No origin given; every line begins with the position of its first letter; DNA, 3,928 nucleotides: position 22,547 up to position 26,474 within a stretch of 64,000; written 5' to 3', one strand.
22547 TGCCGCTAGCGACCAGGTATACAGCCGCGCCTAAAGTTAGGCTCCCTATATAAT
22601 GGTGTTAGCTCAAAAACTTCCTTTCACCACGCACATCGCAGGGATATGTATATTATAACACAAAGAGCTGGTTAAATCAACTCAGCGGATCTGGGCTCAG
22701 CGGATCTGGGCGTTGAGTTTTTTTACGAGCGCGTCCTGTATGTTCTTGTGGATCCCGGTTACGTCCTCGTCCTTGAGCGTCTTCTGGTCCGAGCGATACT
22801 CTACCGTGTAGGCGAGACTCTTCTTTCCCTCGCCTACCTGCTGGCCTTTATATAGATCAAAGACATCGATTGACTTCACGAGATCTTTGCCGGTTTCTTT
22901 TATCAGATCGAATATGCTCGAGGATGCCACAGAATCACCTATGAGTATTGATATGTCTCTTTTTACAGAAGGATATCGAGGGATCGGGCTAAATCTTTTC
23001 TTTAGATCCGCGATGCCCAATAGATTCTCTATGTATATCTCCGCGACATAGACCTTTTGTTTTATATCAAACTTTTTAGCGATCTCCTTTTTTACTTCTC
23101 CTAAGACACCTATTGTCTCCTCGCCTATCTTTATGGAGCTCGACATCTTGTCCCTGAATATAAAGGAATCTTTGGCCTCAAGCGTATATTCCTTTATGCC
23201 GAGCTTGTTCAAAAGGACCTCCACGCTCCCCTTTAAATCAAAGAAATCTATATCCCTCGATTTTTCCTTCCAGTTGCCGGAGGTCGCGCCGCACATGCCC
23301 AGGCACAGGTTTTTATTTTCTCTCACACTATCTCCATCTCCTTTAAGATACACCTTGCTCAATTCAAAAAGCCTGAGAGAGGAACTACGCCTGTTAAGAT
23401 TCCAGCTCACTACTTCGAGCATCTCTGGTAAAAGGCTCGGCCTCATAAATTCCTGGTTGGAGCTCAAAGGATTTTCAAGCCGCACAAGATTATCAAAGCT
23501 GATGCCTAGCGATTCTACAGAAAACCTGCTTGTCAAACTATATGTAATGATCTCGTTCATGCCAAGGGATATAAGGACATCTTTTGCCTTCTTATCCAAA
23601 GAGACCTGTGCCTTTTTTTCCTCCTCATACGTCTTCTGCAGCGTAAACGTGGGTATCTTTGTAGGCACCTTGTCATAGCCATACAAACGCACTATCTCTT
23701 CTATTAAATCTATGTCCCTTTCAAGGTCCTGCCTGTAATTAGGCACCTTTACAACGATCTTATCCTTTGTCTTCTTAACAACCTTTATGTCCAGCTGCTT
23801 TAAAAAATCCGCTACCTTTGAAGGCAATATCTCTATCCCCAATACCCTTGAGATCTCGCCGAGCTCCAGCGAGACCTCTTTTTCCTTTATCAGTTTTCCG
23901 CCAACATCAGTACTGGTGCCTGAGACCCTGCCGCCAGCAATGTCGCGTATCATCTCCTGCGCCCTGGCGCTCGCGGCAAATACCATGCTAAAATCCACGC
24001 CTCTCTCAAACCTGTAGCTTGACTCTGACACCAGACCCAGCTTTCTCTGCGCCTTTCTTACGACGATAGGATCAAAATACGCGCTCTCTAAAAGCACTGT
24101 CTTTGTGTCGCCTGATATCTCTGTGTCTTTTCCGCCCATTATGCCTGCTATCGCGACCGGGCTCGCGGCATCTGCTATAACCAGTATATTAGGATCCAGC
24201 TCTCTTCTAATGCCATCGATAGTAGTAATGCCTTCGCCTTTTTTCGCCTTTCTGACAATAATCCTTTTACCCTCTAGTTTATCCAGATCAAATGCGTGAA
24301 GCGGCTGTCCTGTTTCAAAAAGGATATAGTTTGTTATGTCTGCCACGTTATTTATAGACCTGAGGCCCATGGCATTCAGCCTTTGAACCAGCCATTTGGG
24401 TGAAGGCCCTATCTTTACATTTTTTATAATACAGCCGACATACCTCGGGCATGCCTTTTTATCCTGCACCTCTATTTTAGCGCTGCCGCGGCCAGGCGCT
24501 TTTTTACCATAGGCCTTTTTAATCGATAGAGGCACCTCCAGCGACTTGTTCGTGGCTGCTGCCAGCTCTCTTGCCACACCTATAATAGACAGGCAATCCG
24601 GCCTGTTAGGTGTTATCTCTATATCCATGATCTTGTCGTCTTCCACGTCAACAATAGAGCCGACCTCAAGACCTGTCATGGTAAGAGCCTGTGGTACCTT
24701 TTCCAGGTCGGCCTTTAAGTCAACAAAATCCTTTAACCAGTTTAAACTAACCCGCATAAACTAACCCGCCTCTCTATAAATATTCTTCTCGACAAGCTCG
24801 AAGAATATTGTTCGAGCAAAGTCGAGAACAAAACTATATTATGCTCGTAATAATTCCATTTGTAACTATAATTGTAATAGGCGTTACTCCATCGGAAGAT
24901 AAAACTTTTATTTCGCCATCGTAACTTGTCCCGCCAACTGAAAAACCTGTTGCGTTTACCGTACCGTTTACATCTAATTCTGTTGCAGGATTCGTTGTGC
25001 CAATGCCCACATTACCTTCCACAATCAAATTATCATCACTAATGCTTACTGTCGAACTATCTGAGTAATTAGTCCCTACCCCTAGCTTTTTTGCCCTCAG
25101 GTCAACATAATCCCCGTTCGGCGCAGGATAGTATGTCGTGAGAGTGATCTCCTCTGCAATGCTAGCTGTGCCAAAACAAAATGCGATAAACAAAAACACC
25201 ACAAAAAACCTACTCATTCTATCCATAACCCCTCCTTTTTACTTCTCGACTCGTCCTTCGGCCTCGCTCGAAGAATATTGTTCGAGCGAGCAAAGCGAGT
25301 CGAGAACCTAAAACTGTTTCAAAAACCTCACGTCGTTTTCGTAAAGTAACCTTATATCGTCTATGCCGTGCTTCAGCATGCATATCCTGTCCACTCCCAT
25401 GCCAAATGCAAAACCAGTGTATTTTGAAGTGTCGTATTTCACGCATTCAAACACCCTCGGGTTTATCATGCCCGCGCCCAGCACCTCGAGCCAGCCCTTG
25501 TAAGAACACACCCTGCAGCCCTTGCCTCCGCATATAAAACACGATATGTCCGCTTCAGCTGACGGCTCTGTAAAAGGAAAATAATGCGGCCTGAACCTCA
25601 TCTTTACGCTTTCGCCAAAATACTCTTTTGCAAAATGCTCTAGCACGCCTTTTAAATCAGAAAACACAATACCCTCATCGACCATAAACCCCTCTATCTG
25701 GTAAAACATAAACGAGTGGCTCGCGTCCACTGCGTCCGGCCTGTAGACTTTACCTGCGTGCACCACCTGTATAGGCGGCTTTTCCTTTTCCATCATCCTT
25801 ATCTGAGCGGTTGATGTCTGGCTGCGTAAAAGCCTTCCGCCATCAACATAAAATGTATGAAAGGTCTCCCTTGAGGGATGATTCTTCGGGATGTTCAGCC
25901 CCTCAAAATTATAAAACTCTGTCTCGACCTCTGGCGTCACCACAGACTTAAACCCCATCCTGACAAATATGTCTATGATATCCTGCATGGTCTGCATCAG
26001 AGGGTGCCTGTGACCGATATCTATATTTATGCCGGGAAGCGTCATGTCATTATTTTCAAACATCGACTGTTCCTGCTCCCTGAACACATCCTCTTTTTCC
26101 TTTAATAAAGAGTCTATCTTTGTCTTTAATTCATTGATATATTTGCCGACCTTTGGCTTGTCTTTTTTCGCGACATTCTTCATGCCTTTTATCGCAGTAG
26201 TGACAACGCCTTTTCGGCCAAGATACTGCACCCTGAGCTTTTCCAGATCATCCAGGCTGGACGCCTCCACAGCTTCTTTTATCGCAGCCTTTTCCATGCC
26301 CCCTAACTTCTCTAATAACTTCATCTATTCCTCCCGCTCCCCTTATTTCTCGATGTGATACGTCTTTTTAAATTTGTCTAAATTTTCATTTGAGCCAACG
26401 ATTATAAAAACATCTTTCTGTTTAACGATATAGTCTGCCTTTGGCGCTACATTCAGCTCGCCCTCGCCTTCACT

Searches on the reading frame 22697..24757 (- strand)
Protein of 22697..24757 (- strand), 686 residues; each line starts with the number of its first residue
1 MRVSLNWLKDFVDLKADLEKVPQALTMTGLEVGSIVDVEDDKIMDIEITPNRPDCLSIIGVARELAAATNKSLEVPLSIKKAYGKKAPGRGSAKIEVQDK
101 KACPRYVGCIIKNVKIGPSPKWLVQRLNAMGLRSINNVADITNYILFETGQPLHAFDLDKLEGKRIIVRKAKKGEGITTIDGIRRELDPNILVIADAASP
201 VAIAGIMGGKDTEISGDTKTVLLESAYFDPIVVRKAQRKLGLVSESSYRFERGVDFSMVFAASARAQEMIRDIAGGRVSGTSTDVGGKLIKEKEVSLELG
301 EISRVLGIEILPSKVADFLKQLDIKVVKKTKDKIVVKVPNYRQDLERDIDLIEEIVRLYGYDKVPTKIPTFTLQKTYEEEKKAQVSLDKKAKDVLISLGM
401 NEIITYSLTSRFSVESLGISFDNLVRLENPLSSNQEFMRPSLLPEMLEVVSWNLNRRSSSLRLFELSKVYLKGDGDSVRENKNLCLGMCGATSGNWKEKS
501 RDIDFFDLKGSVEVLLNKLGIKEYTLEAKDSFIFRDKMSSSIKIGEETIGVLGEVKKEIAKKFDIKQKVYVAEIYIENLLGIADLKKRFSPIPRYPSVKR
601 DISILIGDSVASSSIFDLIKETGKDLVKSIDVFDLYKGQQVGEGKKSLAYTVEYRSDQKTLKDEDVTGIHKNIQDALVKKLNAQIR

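Call 28: search_protein_families(library=pfam, proteins=[window:22697-24757:-], max_evalue=0.00001)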
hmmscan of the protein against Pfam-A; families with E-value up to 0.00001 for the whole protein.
window:22697-24757:- (686 aa): 4 families
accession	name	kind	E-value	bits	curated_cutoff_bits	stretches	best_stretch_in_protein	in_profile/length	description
PF03483.22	B3_4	-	2.7e-70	235.9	29.3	1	102-275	1-174/174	B3/4 domain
PF17759.6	tRNA_synthFbeta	-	1.4e-55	188.5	22.4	1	375-575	9-213/214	Phenylalanyl tRNA synthetase beta chain CLM domain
PF03147.19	FDX-ACB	-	1.5e-30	105.9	31.1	1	593-686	1-94/94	Ferredoxin-fold anticodon binding domain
PF03484.21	B5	-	4e-23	81.8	28.6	1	296-361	2-67/67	tRNA synthetase B5 domain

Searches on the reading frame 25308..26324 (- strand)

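Call 71: search_protein_families(library=pfam, proteins=[window:25308-26324:-], max_evalue=0.00001)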
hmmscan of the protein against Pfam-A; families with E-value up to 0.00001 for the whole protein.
window:25308-26324:- (338 aa): 2 families
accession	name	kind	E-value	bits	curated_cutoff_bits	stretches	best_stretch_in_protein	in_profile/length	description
PF01409.25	tRNA-synt_2d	-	3.1e-94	315.5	19.8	1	93-338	3-246/246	tRNA synthetases class II core domain (F)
PF02912.23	Phe_tRNA-synt_N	-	4.4e-20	71.9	22.3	1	22-86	1-65/69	Aminoacyl tRNA synthetase class II, N-terminal domain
